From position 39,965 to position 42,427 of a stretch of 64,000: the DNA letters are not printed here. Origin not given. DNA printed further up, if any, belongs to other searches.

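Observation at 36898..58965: Candidate dedicated protein O-glycosylation (TMTC/PMT-like O-mannosylation-type) system wrapped around a 4515-aa giant secreted protein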

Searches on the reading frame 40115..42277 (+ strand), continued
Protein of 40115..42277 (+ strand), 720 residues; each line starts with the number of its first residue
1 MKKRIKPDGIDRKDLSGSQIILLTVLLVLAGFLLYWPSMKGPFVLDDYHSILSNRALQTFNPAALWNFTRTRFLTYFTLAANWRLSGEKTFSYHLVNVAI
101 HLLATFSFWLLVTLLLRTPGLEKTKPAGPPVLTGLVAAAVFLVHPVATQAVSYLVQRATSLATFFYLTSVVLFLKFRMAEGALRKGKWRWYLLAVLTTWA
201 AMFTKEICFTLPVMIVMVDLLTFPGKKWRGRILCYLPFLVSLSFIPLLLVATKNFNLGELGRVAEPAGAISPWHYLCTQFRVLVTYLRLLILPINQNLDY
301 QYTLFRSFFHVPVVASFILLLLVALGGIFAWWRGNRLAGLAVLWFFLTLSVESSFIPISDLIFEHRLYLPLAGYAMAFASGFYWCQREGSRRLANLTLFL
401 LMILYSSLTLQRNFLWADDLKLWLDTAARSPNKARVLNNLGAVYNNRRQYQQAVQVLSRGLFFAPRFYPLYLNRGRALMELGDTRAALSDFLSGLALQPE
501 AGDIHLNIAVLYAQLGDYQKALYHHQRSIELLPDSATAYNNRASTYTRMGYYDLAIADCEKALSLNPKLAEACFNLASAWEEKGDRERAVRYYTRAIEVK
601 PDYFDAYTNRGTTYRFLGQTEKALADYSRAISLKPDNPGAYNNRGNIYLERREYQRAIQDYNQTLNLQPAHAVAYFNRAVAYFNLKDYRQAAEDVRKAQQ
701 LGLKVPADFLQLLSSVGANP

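Call 64: search_protein_families(library=pfam, proteins=[L057:6610-7980:+, L057:7985-8665:+, L057:8732-9826:+, L057:13106-14191:-, L057:14188-15324:-, L057:15327-16373:-, L057:16388-17143:-, L057:17124-18551:-, L057:18626-21499:-, L057:4006-5511:+], max_evalue=0.0001)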
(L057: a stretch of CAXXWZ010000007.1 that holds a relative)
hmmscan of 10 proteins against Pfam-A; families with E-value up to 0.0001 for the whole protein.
L057:6610-7980:+ (456 aa): 2 families
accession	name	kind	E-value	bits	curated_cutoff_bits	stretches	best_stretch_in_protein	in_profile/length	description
PF02518.31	HATPase_c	-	3.5e-25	89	26.4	1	347-454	2-107/111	Histidine kinase-, DNA gyrase B-, and HSP90-like ATPase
PF00512.31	HisKA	-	2.5e-15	56.7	26.9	1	235-300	2-64/66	His Kinase A (phospho-acceptor) domain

L057:7985-8665:+ (226 aa): 2 families
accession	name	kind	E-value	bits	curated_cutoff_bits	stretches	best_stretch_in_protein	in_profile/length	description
PF00072.30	Response_reg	-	2.1e-27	95.9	30.2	1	5-113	2-111/111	Response regulator receiver domain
PF00486.34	Trans_reg_C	-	7.8e-17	61.6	26.2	1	152-222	5-77/77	Transcriptional regulatory protein, C terminal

L057:8732-9826:+ (364 aa): 7 families
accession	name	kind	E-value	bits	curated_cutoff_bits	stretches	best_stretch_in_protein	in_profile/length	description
PF00326.27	Peptidase_S9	-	1.5e-34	119.8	22.6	1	137-346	7-211/213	Prolyl oligopeptidase family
PF20434.5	BD-FAE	-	2e-09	37.7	26.8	1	112-297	10-211/215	BD-FAE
PF02129.25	Peptidase_S15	-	7.4e-08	32.8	23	1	111-238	15-139/262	X-Pro dipeptidyl-peptidase (S15 family)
PF01738.24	DLH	-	4.4e-07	30.2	21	1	123-328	23-194/217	Dienelactone hydrolase family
PF03403.19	PAF-AH_p_II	-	4.7e-07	29.1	20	1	111-154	96-137/372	Platelet-activating factor acetylhydrolase, isoform II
PF07224.18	Chlorophyllase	-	8.1e-06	25.3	26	1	112-206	39-129/301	Chlorophyllase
PF12146.15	Hydrolase_4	-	2.8e-05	24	27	0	118-219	7-102/239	Serine aminopeptidase, S33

L057:13106-14191:- (361 aa): 5 families
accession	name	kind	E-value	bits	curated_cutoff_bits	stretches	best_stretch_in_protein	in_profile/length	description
PF13439.12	Glyco_transf_4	-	8.2e-26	91.5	28.5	1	14-178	1-167/170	Glycosyltransferase Family 4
PF00534.26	Glycos_transf_1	-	2.5e-20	73.1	26.4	1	190-312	13-133/172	Glycosyl transferases group 1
PF13692.12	Glyco_trans_1_4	-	2.7e-16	60.6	27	1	193-329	2-136/142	Glycosyl transferases group 1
PF20706.3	GT4-conflict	-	1.5e-14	54.3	26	1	166-311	170-321/385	Family 4 Glycosyltransferase in conflict systems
PF13579.12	Glyco_trans_4_4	-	7.2e-12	46.4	29.7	1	15-176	1-158/158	Glycosyl transferase 4-like domain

L057:14188-15324:- (378 aa): 5 families
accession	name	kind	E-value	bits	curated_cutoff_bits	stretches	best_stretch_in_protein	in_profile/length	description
PF00534.26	Glycos_transf_1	-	2.1e-37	128.7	26.4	1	186-343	11-169/172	Glycosyl transferases group 1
PF13692.12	Glyco_trans_1_4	-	2.8e-26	92.9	27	1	191-331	2-141/142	Glycosyl transferases group 1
PF20706.3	GT4-conflict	-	1.4e-11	44.4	26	1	188-303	195-316/385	Family 4 Glycosyltransferase in conflict systems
PF13524.12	Glyco_trans_1_2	-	6.1e-08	33.2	25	1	221-360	13-143/144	Glycosyl transferase-like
PF13439.12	Glyco_transf_4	-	2.6e-06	28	28.5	1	66-165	56-161/170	Glycosyltransferase Family 4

L057:15327-16373:- (348 aa): 3 families
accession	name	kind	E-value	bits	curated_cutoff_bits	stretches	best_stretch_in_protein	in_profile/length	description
PF13641.12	Glyco_tranf_2_3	-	2.9e-11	44.3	27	1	9-228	5-219/230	Glycosyltransferase like family 2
PF00535.33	Glycos_transf_2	-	6.6e-06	26.6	23.3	1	10-182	3-166/168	Glycosyl transferase family 2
PF13632.12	Glyco_trans_2_3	-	5.2e-05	23.6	27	0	92-237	2-142/198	Glycosyl transferase family group 2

L057:16388-17143:- (251 aa): 5 families
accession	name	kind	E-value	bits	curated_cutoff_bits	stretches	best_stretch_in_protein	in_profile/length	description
PF13489.12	Methyltransf_23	-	1e-20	74.5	27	1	87-231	17-162/164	Methyltransferase domain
PF13847.12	Methyltransf_31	-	8.6e-08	32.4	27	1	91-207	2-130/145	Methyltransferase domain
PF08241.18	Methyltransf_11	-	3.6e-07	31.2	21.2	1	97-184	1-94/95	Methyltransferase domain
PF13649.12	Methyltransf_25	-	2.5e-05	25.3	27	1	96-164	1-78/97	Methyltransferase domain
PF08242.18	Methyltransf_12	-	4e-05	24.7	30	1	97-182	1-97/98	Methyltransferase domain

L057:17124-18551:- (475 aa): 4 families
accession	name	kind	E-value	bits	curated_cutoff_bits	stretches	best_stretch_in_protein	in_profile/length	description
PF00534.26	Glycos_transf_1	-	1.6e-14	54.2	26.4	2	291-445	4-170/172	Glycosyl transferases group 1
PF13692.12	Glyco_trans_1_4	-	1.9e-13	51.3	27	1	302-430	2-139/142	Glycosyl transferases group 1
PF22772.2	WsaF_C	-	1.2e-10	41.8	27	1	302-427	1-132/133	WsaF, C-terminal domain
PF13524.12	Glyco_trans_1_2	-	1.8e-10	41.4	25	1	331-447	12-128/144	Glycosyl transferase-like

L057:18626-21499:- (957 aa): 10 families
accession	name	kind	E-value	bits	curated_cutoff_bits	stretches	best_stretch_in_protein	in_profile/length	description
PF13847.12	Methyltransf_31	-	1.2e-21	77.4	27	1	33-147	3-114/145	Methyltransferase domain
PF08241.18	Methyltransf_11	-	1.2e-20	74.3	21.2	1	38-134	1-95/95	Methyltransferase domain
PF13649.12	Methyltransf_25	-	4.8e-20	72.5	27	1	37-130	1-97/97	Methyltransferase domain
PF13489.12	Methyltransf_23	-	3.1e-14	53.5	27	1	31-152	20-134/164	Methyltransferase domain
PF08242.18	Methyltransf_12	-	1.3e-12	48.7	30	1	38-132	1-98/98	Methyltransferase domain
PF01209.24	Ubie_methyltran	-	8.1e-08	32.3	20.1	1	32-134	46-151/233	ubiE/COQ5 methyltransferase family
PF05175.20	MTS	-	3.3e-06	27.3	23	1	33-145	31-149/170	Methyltransferase small domain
PF02353.26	CMAS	-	4.5e-06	26.6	27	1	35-141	64-171/273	Mycolic acid cyclopropane synthetase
PF01564.23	Spermine_synth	-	5.3e-05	23.3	22.9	1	33-138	18-134/186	Spermine/spermidine synthase domain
PF05401.17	NodS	-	6.4e-05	23.3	24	0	36-137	46-147/201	Nodulation protein S (NodS)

L057:4006-5511:+ (501 aa): 3 families
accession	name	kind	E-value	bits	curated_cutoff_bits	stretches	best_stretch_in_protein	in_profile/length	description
PF02335.20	Cytochrom_C552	-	2.1e-175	584.4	24.1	1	61-495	3-436/438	Cytochrome c552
PF14522.11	Cytochrome_C7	-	1.3e-07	31.8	24.8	0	296-347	5-54/67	Cytochrome c7 and related cytochrome c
PF22113.1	Mtrc-MtrF_II-IV_dom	-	6.3e-05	23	30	0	180-358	3-143/176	Outer membrane cytochrome MtrC/MtrF-like, domains II/IV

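Call 65: search_protein_families(library=pfam, proteins=[L044:4717-6414:+, L044:6593-7573:-, L044:7902-8720:+, L044:11928-12419:+, L044:12409-12843:+, L058:6348-7439:-, L058:7455-9533:-, L058:9587-10777:-, L058:273-1547:-, L058:1922-2599:-], max_evalue=0.0001)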
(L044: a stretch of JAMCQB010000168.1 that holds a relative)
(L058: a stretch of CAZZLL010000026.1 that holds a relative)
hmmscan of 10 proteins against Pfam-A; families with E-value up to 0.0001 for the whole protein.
L044:4717-6414:+ (565 aa): 1 family
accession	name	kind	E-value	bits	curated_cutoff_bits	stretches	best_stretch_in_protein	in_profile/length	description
PF01564.23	Spermine_synth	-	1.1e-06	28.7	22.9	1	329-445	11-134/186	Spermine/spermidine synthase domain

L044:6593-7573:- (326 aa): 0 families

L044:7902-8720:+ (272 aa): 1 family
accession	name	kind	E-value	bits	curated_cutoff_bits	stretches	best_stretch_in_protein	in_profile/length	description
PF00535.33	Glycos_transf_2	-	4.4e-09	36.9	23.3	1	7-171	1-158/168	Glycosyl transferase family 2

L044:11928-12419:+ (163 aa): 3 families
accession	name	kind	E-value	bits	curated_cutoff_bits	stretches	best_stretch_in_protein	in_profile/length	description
PF18765.7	Polbeta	-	2.6e-19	69.6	26.9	1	37-124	10-92/93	Polymerase beta, Nucleotidyltransferase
PF01909.29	NTP_transf_2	-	2.4e-07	31.5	21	1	37-114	12-88/93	Nucleotidyltransferase domain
PF22600.2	MTPAP-like_central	-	1.1e-05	25.9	27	1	8-86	8-82/139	Poly(A) RNA polymerase, mitochondrial-like, central palm domain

L044:12409-12843:+ (144 aa): 1 family
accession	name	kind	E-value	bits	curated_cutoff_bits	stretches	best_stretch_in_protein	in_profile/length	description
PF01934.22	HepT-like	-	2.2e-29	102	23.5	1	16-134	2-120/120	Ribonuclease HepT-like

L058:6348-7439:- (363 aa): 5 families
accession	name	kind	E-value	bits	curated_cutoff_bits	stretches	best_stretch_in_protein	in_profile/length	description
PF13439.12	Glyco_transf_4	-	9.5e-23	81.5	28.5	1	14-178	1-167/170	Glycosyltransferase Family 4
PF00534.26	Glycos_transf_1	-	7e-21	75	26.4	1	190-342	13-162/172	Glycosyl transferases group 1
PF13692.12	Glyco_trans_1_4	-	2e-15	57.7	27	1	194-332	3-139/142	Glycosyl transferases group 1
PF13579.12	Glyco_trans_4_4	-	2.3e-13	51.2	29.7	1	15-176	1-158/158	Glycosyl transferase 4-like domain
PF20706.3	GT4-conflict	-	9.9e-11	41.7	26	1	168-341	172-351/385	Family 4 Glycosyltransferase in conflict systems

L058:7455-9533:- (692 aa): 3 families
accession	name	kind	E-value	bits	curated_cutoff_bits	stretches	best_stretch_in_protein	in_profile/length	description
PF13365.12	Trypsin_2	-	5.4e-12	47.1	27.6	1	244-403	1-143/144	Trypsin-like peptidase domain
PF18962.6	Por_Secre_tail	-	3.2e-11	43.8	27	1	616-689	1-74/75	Secretion system C-terminal sorting domain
PF00089.32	Trypsin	-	3e-06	27.6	20.6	1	235-426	20-215/220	Trypsin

L058:9587-10777:- (396 aa): 5 families
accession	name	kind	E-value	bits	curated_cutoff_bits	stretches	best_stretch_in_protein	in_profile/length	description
PF00534.26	Glycos_transf_1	-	1.3e-29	103.3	26.4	1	219-373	11-169/172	Glycosyl transferases group 1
PF13692.12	Glyco_trans_1_4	-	7.3e-24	85.1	27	1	222-362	2-142/142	Glycosyl transferases group 1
PF13439.12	Glyco_transf_4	-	1.6e-11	45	28.5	1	47-200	3-165/170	Glycosyltransferase Family 4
PF13524.12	Glyco_trans_1_2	-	8.4e-08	32.7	25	1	243-387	6-140/144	Glycosyl transferase-like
PF20706.3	GT4-conflict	-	1.6e-05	24.5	26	1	218-373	194-351/385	Family 4 Glycosyltransferase in conflict systems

L058:273-1547:- (424 aa): 3 families
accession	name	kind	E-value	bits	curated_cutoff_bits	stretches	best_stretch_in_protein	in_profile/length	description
PF17210.9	SdrD_B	-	2.4e-09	37.8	29.7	1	48-92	23-67/112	SdrD B-like domain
PF18962.6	Por_Secre_tail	-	2.1e-08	34.8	27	1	344-414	2-69/75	Secretion system C-terminal sorting domain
PF13620.12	CarboxypepD_reg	-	9.1e-07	29.6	32.3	1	35-92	1-57/82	Carboxypeptidase regulatory-like domain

L058:1922-2599:- (225 aa): 2 families
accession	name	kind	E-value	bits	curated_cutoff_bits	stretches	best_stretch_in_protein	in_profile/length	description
PF18962.6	Por_Secre_tail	-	1.9e-16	60.5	27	1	148-224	1-75/75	Secretion system C-terminal sorting domain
PF04151.21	PPC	-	4.2e-05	24.8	25.9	0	49-115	4-70/70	Bacterial pre-peptidase C-terminal domain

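Call 84: search_protein_families(library=pfam, proteins=[L039:4635-5669:+, L013:14865-15623:+, L060:5357-6772:-, L028:15424-16440:+, L063:8285-9625:-, L037:9984-10970:+, L005:6759-7529:-, L015:2330-2962:+, L031:12123-12779:+], max_evalue=0.0001)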
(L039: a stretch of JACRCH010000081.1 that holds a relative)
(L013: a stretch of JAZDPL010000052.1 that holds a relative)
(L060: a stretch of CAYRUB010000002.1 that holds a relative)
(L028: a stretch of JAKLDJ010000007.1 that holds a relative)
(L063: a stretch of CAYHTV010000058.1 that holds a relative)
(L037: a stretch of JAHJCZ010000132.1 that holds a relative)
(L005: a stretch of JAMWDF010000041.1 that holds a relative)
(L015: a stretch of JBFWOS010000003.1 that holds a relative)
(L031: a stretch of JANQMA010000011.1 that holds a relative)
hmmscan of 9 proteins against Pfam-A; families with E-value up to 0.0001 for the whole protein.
L039:4635-5669:+ (344 aa): 3 families
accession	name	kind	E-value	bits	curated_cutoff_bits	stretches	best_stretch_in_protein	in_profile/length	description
PF08448.16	PAS_4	-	4.2e-11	43.5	23.1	1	172-278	3-109/110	PAS fold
PF00989.32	PAS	-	3.6e-10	40.3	22.6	1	169-274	6-113/113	PAS fold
PF13426.13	PAS_9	-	1.2e-08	35.5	27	1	175-274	2-101/103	PAS domain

L013:14865-15623:+ (252 aa): 3 families
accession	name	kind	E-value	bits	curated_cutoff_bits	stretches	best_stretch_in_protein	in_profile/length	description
PF00005.33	ABC_tran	-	9.4e-25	88.2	25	1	21-176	1-136/137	ABC transporter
PF13304.12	AAA_21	-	1.3e-08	35.8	27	0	34-95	2-63/304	AAA domain, putative AbiEii toxin, Type IV TA system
PF02463.25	SMC_N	-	1.3e-06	28.5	40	0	142-220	130-212/220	RecF/RecN/SMC N terminal domain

L060:5357-6772:- (471 aa): 2 families
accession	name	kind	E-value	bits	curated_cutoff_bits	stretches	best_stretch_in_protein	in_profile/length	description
PF04055.27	Radical_SAM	-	9.3e-26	91.4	29.5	1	203-366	1-166/166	Radical SAM superfamily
PF02310.24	B12-binding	-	4.3e-23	81.9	32.1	1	23-137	6-119/121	B12 binding domain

L028:15424-16440:+ (338 aa): 3 families
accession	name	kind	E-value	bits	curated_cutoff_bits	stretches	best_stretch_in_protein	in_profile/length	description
PF01408.29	GFO_IDH_MocA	-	2.3e-26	93.3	24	1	3-121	2-120/120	Oxidoreductase family, NAD-binding Rossmann fold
PF22725.1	GFO_IDH_MocA_C3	-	1.5e-16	60.9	27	1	130-238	2-123/124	GFO/IDH/MocA C-terminal domain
PF02894.22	GFO_IDH_MocA_C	-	1.8e-13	51.2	22.9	1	133-337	1-218/218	Oxidoreductase family, C-terminal alpha/beta domain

L063:8285-9625:- (446 aa): 0 families

L037:9984-10970:+ (328 aa): 4 families
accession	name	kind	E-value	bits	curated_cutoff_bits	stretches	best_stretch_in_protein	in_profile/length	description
PF07478.18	Dala_Dala_lig_C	-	8e-33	114.1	24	1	120-317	6-202/204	D-ala D-ala ligase C-terminus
PF13535.11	ATP-grasp_4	-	3.8e-07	30.3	27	1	142-291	2-152/160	ATP-grasp domain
PF03133.20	TTL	-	4.8e-05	23.2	20.1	0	245-297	213-265/292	Tubulin-tyrosine ligase family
PF02655.19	ATP-grasp_3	-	5.1e-05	23.8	23.2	0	108-289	3-155/160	ATP-grasp domain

L005:6759-7529:- (256 aa): 1 family
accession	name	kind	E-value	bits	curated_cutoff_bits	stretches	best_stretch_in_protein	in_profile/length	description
PF01797.21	Y1_Tnp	-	1.3e-06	29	23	1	107-179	42-119/121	Transposase IS200 like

L015:2330-2962:+ (210 aa): 1 family
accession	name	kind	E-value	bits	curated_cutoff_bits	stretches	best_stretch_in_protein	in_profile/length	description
PF02660.20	G3P_acyltransf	-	2.8e-54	184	24.1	1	10-193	1-164/164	Glycerol-3-phosphate acyltransferase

L031:12123-12779:+ (218 aa): 0 families

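Call 87: search_protein_families(library=padloc, proteins=[window:40115-42277:+], max_evalue=0.001)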
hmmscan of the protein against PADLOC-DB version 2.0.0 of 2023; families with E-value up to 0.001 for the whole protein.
window:40115-42277:+ (720 aa): 2 families
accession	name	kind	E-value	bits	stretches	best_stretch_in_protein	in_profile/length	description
PDLC02907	TPR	-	1.9e-05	21.4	0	551-643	599-686/864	-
PDLC01092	C3a198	-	4.2e-05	20.7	0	432-531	233-335/523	TPR protein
